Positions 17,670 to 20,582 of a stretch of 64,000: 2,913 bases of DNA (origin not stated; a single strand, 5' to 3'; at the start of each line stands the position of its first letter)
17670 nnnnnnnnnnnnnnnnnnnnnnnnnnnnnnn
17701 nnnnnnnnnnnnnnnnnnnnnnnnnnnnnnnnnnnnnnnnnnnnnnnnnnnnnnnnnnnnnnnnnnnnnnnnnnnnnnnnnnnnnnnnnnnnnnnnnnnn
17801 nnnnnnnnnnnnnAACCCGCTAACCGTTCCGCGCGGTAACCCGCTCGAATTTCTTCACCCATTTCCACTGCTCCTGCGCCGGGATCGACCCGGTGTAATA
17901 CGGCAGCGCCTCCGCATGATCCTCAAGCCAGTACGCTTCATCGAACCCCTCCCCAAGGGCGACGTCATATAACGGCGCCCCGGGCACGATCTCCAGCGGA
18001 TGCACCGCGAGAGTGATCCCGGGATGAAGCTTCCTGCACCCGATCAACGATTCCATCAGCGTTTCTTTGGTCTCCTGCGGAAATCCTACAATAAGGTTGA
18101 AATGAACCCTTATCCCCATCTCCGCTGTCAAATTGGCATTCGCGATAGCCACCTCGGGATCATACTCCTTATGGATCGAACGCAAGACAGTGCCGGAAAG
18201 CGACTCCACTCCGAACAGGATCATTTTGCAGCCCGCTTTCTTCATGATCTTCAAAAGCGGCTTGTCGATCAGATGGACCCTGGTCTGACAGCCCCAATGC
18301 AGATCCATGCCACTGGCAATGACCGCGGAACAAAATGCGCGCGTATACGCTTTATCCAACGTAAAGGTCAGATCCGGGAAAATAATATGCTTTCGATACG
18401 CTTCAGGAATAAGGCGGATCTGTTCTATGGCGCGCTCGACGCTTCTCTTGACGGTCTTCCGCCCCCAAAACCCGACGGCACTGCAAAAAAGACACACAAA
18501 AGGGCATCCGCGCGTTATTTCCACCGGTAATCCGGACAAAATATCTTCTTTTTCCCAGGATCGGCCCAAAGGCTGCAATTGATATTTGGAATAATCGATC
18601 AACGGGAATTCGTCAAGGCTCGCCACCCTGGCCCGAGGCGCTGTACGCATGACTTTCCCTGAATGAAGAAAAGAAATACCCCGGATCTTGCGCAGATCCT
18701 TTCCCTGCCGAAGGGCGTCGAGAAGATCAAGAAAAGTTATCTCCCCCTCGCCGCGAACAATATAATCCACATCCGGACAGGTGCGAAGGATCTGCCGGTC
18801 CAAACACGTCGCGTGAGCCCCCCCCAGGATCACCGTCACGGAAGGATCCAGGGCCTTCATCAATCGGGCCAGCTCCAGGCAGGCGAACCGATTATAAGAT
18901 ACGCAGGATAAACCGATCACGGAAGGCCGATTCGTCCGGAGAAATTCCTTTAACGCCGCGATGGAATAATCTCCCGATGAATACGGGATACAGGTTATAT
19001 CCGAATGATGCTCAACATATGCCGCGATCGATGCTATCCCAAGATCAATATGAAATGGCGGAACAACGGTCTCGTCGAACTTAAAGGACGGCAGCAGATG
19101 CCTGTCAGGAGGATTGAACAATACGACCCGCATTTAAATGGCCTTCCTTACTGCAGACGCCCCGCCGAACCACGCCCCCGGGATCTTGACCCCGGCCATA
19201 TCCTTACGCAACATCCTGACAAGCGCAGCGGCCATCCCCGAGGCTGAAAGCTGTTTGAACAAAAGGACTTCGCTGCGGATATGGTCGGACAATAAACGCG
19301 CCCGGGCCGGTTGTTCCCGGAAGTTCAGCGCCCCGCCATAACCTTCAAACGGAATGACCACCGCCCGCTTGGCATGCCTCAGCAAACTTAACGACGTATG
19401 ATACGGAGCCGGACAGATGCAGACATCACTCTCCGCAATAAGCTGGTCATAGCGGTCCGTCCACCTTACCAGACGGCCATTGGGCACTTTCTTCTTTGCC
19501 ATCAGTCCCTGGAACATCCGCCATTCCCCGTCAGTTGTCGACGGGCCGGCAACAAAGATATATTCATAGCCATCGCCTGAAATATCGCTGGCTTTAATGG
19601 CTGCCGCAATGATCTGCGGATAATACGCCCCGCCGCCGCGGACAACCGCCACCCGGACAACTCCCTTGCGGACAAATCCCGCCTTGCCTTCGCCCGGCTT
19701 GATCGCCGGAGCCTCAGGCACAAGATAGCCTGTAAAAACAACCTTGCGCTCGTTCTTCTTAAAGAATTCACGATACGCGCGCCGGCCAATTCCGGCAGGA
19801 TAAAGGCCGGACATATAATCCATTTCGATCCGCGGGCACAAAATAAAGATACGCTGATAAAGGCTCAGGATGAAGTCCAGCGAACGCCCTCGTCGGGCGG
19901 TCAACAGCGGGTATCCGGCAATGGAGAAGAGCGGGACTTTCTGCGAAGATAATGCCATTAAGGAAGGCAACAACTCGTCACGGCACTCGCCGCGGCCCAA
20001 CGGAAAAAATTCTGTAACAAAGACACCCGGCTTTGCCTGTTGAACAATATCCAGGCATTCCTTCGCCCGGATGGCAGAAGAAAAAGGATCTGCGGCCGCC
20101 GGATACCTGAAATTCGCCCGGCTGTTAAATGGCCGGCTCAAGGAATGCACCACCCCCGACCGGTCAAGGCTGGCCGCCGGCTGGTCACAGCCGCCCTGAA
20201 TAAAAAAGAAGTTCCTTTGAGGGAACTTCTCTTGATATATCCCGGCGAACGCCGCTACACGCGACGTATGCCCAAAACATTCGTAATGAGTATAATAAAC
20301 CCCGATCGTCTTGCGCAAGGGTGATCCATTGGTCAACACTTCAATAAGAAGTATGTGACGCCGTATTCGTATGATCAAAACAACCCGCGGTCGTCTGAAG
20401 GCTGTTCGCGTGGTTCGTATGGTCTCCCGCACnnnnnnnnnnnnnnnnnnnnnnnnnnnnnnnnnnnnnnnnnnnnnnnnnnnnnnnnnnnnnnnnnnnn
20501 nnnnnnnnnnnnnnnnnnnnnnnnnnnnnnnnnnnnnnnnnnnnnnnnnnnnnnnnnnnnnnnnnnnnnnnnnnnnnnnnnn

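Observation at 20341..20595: Candidate precursor peptide with C-terminal His-Xaa-(Ser/Thr/Asn) repeats, sandwiched between a SPASM rSAM and a glycosyltransferase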

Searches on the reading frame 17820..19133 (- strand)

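Call 3: search_protein_families(library=ncbifam, proteins=[window:17820-19133:-], max_evalue=0.01)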
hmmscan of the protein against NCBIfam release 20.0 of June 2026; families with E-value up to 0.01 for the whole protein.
window:17820-19133:- (437 aa): 31 families (the best 25 are shown)
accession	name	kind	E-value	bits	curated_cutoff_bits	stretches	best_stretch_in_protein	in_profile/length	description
NF050148.1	rSAM_ApyD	equivalog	1e-52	179.5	750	1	50-390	57-391/645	RiPP biosynthesis radical SAM protein ApyD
TIGR02026.1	BchE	equivalog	1.4e-48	166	481.35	1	34-364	26-360/497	magnesium-protoporphyrin IX monomethyl ester anaerobic oxidative cyclase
TIGR03471.1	HpnJ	equivalog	6.6e-41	140.7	577.6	1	86-397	85-392/472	hopanoid biosynthesis associated radical SAM protein HpnJ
TIGR03975.1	rSAM_ocin_1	subfamily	6.8e-41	140.4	281.85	1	63-361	122-422/606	RiPP maturation radical SAM C-methyltransferase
TIGR04013.1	B12_SAM_MJ_1487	hypoth_equivalog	6.8e-33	114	251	2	61-244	35-194/382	TIGR04013 family B12-binding domain/radical SAM domain-containing protein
TIGR04479.1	bcpD_PhpK_rSAM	subfamily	1.6e-32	112.5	600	1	59-363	100-403/504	PhpK family radical SAM P-methyltransferase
NF033712.0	B12_rSAM_KedN5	subfamily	5.1e-31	107.6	700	1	38-273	31-266/624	KedN5 family methylcobalamin-dependent radical SAM C-methyltransferase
NF038361.1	rSAM_Sden_1168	equivalog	7.6e-31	107.3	575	1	62-396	133-477/560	Sden_1168 family B12-binding radical SAM P-methyltransferase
TIGR04072.2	rSAM_ladder_B12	equivalog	1.6e-30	106.1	360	1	31-397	19-377/443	lipid biosynthesis B12-binding/radical SAM protein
TIGR04367.1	HpnR_B12_rSAM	equivalog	5.9e-28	97.6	650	1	59-350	50-334/490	hopanoid C-3 methylase HpnR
TIGR04385.1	B12_rSAM_cofa1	equivalog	7.9e-22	78.1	450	1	31-362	21-357/438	B12 lower ligand biosynthesis radical SAM protein BzaD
TIGR04014.1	B12_SAM_MJ_0865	equivalog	1.1e-19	70.6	360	1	96-399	66-365/434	methyl-coenzyme M reductase glutamine C-methyltransferase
NF040546.1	rSAM_CUAEP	equivalog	1.4e-18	66.9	500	1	86-363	65-335/468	CUAEP/CCAEP-tail radical SAM (seleno)protein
NF033070.1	rSAM_AprD4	equivalog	2.7e-18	66.1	500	1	204-363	199-360/456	AprD4 family radical SAM diol-dehydratase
TIGR04295.1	B12_rSAM_oligo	hypoth_equivalog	6e-17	61.4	400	1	91-324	93-316/422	TIGR04295 family B12-binding domain-containing radical SAM protein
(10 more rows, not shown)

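Call 4: search_protein_families(library=pfam, proteins=[window:17820-19133:-], max_evalue=0.01)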
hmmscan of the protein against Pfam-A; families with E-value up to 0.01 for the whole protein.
window:17820-19133:- (437 aa): 2 families
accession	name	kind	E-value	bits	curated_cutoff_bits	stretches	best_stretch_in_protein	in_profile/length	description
PF04055.27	Radical_SAM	-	5.7e-21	75.8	29.5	1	204-362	1-162/166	Radical SAM superfamily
PF02310.24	B12-binding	-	5.8e-19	68.5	32.1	1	24-137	8-120/121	B12 binding domain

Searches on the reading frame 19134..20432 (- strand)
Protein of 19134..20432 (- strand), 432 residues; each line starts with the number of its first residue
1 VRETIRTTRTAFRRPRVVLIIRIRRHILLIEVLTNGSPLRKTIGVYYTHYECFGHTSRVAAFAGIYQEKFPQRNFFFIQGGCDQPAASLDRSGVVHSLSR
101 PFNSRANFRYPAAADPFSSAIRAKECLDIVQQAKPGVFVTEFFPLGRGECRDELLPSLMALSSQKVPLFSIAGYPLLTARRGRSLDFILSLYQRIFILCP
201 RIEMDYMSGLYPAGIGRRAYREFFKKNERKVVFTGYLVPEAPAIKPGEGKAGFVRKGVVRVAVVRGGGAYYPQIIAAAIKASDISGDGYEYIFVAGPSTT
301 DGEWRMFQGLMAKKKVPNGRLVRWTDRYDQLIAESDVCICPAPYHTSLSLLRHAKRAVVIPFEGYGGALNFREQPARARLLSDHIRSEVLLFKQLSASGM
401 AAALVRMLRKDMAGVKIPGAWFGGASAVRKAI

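Call 3: search_protein_families(library=ncbifam, proteins=[window:19134-20432:-], max_evalue=0.01)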
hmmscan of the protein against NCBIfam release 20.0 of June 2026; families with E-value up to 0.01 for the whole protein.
window:19134-20432:- (432 aa): 0 families

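Call 4: search_protein_families(library=pfam, proteins=[window:19134-20432:-], max_evalue=0.01)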
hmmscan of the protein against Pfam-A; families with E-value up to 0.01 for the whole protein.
window:19134-20432:- (432 aa): 1 family
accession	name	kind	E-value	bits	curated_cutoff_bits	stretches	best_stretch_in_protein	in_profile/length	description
PF04101.22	Glyco_tran_28_C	-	0.00051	20.5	22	1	305-411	45-144/166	Glycosyltransferase family 28 C-terminal domain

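Call 34: search_solved_structures(query=A3, max_evalue=1, show_alignments=1)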
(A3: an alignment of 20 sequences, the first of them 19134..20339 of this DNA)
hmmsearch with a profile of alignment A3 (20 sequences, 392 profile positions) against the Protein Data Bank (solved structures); distinct sequences matched with E-value up to 1: 2.
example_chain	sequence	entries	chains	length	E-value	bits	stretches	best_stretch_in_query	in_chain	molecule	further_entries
9fqr_Xl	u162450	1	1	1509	0.013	18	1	314-388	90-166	A-kinase anchoring protein 14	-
10zg_A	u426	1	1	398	0.039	16.5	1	278-372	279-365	Glycosyl transferase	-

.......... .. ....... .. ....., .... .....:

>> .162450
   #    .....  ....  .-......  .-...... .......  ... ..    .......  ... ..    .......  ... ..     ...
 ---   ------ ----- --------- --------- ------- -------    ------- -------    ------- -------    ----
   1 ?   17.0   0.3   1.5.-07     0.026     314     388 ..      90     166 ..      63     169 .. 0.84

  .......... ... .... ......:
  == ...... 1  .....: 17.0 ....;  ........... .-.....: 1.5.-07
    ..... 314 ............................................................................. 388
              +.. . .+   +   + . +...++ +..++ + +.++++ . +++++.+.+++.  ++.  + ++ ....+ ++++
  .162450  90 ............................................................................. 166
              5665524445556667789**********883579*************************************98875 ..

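Call 42: find_homologous_proteins(query=window:19134-20318:-, max_evalue=0.00001)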
Query window:19134-20318:- (394 aa): 79 proteins with E <= 0.00001 among 8000 candidates.
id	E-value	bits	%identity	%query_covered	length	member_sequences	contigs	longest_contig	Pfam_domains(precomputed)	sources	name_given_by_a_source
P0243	1.5e-264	895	100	100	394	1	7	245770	-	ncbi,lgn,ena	-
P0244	5.9e-186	636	69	98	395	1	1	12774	-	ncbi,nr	ncbi:MAG: hypothetical protein HQL22_09460 [Candidatus Omnitrophica bacterium]|nr:hypothetical prote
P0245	9.6e-133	461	53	98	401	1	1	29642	-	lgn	-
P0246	1.2e-110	388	48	98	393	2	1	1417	-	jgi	-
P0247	1.3e-108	382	46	99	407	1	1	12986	-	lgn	-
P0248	5.0e-108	380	46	100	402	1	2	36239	-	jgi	jgi:predicted glycosyltransferase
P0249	8.2e-107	376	46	100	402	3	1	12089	-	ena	-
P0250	9.7e-107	376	46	99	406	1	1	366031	-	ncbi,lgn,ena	-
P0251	4.3e-106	373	46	99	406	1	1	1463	-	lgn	-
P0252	5.8e-105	370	45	99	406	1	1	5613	PF04101.23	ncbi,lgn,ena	ncbi:MAG: glycosyltransferase [Candidatus Omnitrophota bacterium]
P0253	7.6e-105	369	46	100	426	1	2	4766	-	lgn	-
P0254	9.5e-105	369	45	99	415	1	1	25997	-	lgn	-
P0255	2.7e-104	367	46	99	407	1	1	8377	-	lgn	-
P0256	5.3e-104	367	45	99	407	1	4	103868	-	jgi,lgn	jgi:predicted glycosyltransferase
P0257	3.0e-103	364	45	100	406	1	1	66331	-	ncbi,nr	ncbi:MAG: hypothetical protein HQL14_06795 [Candidatus Omnitrophica bacterium]|nr:hypothetical prote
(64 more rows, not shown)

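Call 50: search_protein_families(library=padloc, proteins=[window:19134-20318:-], max_evalue=0.001)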
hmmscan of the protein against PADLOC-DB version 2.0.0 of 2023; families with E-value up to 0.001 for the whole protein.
window:19134-20318:- (394 aa): 0 families

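Call 52: predict_structure(alignment_id=A4)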
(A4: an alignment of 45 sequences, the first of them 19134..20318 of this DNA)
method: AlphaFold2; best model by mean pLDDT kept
length: 394 residues; sequences in the alignment: 45
mean_pLDDT: 91.6   pTM: 0.91
mean pLDDT of the five models: 91.6, 91.2, 90.6, 90.2, 90.2
residues with pLDDT >= 90: 288; 70-90: 94; 50-70: 12; < 50: 0
segments of 3 or more residues with pLDDT < 50: none
pLDDT, mean of each block of 10 residues (from residue 1): 89 89 92 91 90 93 77 71 95 97 88 91 97 91 79 95 95 89 94 94 84 88 92 92 98 95 95 97 93 96 95 97 83 90 98 95 98 96 93 87
secondary structure, 60 per line:
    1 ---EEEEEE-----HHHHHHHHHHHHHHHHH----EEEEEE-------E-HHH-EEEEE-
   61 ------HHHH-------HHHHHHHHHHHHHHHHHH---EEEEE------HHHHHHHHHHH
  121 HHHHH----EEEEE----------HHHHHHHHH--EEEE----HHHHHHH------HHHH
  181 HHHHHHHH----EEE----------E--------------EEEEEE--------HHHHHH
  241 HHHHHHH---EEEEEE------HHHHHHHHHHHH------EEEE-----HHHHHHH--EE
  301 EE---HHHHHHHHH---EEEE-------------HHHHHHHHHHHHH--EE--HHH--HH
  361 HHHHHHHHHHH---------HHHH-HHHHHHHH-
elements in order: E4-9 H15-31 E36-41 E55-59 H67-70 H78-95 E99-103 H110-125 E130-134 H145-153 E156-159 H164-170 H177-188 E193-195 E221-226 H235-247 E251-256 H263-274 E281-284 H290-296 E299-302 H306-314 E318-321 H335-347 H359-371 H381-384 H386-393

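Call 54: fold_search(model_id=the predicted structure, library=pdb)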
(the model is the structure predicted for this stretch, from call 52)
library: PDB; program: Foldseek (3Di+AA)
matches with E <= 10: 1732; with E <= 0.001: 380
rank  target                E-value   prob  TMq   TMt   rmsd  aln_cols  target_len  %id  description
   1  3oth_A                5.0e-14  1.00  0.58  0.58   7.7       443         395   14  Crystal Structure of CalG1, Calicheamicin Glycostyltransferase, TDP and calicheamicin alpha3I bound form (released 2010-12-15)
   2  3oth_B                1.8e-13  1.00  0.60  0.61   7.1       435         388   15  Crystal Structure of CalG1, Calicheamicin Glycostyltransferase, TDP and calicheamicin alpha3I bound form (released 2010-12-15)
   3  3otg                  4.8e-13  1.00  0.57  0.57   7.7       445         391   13  Crystal Structure of CalG1, Calicheamicin Glycostyltransferase, TDP bound form (released 2010-12-15)
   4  6j31_C                1.9e-12  1.00  0.57  0.58   7.1       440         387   12  Crystal Structure Analysis of the Glycotransferase of kitacinnamycin (released 2020-01-15)
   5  7d1i_B                2.1e-12  1.00  0.54  0.62   8.5       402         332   13  Crystal structure of acinetobacter baumannii MurG (released 2021-07-14)
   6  1nlm_A                2.9e-12  1.00  0.58  0.64   6.6       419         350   14  CRYSTAL STRUCTURE OF MURG:GLCNAC COMPLEX (released 2003-02-11)
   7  3ia7_A                5.9e-12  1.00  0.57  0.56   7.4       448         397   10  Crystal Structure of CalG4, the Calicheamicin Glycosyltransferase (released 2010-06-02)
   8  7xx4_A                5.9e-12  1.00  0.56  0.56   7.3       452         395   13  designed glycosyltransferase (released 2023-06-14)
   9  7d1i_C                6.6e-12  1.00  0.53  0.60   8.8       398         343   12  Crystal structure of acinetobacter baumannii MurG (released 2021-07-14)
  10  2iya_A                7.5e-12  1.00  0.62  0.62   6.5       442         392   12  The crystal structure of macrolide glycosyltransferases: A blueprint for antibiotic engineering (released 2007-03-27)
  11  1f0k_A                7.9e-12  1.00  0.58  0.64   6.9       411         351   15  THE 1.9 ANGSTROM CRYSTAL STRUCTURE OF E. COLI MURG (released 2000-07-27)
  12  7xx4_B                9.5e-12  1.00  0.54  0.54   7.6       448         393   12  designed glycosyltransferase (released 2023-06-14)
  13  2p6p_A                1.0e-11  1.00  0.61  0.63   6.6       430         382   14  X-ray crystal structure of C-C bond-forming dTDP-D-Olivose-transferase UrdGT2 (released 2007-08-07)
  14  7vlb_A                1.9e-11  1.00  0.57  0.58   7.5       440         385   11  Crystal structure of UGT109A1 from Bacillus (released 2022-10-05)
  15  4zht_C                1.9e-11  1.00  0.52  0.53   7.7       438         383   12  Crystal structure of UDP-GlcNAc 2-epimerase (released 2016-06-01)
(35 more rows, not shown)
